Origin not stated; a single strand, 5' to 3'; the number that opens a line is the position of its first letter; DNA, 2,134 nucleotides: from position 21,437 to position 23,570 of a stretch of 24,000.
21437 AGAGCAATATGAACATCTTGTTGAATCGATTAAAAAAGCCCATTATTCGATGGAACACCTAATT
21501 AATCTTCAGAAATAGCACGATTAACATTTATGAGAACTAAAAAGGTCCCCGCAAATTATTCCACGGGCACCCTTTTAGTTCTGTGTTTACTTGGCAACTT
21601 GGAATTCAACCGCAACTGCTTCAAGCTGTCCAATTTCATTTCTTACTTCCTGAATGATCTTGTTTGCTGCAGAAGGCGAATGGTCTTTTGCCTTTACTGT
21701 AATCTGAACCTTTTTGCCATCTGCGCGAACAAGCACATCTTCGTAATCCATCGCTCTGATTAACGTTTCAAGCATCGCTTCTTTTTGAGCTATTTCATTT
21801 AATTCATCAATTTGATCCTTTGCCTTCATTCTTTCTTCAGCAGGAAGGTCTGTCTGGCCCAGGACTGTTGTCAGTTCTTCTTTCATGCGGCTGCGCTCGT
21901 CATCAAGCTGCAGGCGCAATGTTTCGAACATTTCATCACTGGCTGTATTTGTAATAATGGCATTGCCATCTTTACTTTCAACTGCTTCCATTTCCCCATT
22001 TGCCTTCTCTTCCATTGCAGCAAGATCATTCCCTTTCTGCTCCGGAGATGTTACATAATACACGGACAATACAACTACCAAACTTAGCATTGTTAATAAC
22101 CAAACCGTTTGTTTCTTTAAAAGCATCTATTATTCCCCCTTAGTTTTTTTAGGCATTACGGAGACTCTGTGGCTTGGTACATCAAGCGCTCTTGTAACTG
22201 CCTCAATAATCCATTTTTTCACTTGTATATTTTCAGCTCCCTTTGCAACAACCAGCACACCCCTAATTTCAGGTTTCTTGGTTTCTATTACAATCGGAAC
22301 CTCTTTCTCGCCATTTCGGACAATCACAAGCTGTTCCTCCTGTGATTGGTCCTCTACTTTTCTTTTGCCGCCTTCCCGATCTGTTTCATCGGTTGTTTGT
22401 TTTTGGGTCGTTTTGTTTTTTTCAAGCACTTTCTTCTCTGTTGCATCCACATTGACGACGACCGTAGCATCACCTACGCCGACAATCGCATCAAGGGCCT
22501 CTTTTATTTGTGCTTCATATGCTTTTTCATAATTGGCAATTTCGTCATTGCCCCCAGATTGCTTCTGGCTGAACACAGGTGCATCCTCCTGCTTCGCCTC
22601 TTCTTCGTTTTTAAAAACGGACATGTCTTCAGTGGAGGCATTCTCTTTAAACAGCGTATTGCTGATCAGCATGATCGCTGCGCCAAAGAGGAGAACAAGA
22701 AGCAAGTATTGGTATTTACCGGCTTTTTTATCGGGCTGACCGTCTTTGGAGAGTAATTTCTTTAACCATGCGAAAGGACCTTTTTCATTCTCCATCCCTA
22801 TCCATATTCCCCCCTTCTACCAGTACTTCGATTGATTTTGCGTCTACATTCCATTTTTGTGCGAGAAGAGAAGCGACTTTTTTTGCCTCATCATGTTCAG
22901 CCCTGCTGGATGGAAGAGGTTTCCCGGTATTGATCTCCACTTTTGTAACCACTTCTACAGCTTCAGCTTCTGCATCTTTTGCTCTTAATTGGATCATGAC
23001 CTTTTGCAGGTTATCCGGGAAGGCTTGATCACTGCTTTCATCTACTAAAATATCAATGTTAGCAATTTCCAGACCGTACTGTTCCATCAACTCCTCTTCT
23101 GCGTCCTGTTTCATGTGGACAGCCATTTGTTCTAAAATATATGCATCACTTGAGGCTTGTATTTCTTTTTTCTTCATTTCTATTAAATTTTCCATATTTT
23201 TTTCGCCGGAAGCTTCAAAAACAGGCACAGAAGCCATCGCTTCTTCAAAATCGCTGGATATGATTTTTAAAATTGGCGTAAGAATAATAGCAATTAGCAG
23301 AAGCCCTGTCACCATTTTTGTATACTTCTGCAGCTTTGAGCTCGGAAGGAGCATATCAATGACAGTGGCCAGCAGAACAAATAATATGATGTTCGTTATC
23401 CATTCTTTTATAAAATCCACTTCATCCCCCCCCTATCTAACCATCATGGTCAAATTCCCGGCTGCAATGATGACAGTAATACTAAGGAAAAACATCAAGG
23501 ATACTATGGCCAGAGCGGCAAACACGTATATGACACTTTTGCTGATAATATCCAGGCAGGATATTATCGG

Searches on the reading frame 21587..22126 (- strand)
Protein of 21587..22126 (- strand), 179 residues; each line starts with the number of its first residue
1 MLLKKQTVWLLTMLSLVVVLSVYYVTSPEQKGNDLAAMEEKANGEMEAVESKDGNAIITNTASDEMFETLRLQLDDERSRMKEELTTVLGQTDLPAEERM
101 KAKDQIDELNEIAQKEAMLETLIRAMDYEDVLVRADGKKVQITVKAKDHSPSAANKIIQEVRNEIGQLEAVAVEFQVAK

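Call 6: search_protein_families(library=pfam, proteins=[window:21587-22126:-])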
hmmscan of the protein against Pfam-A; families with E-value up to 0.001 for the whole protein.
window:21587-22126:- (179 aa): 1 family
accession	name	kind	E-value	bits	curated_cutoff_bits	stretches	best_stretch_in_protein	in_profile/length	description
PF12685.13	SpoIIIAH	-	3.4e-30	105.9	30.6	1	6-166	1-183/191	SpoIIIAH-like protein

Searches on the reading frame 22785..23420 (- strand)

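Call 6: search_protein_families(library=pfam, proteins=[window:22785-23420:-])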
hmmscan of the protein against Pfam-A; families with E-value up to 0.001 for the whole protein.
window:22785-23420:- (211 aa): 1 family
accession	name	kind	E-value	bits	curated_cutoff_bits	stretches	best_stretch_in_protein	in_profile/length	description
PF09581.16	Spore_III_AF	-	4.5e-41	141.3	28.3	1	12-199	1-184/185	Stage III sporulation protein AF (Spore_III_AF)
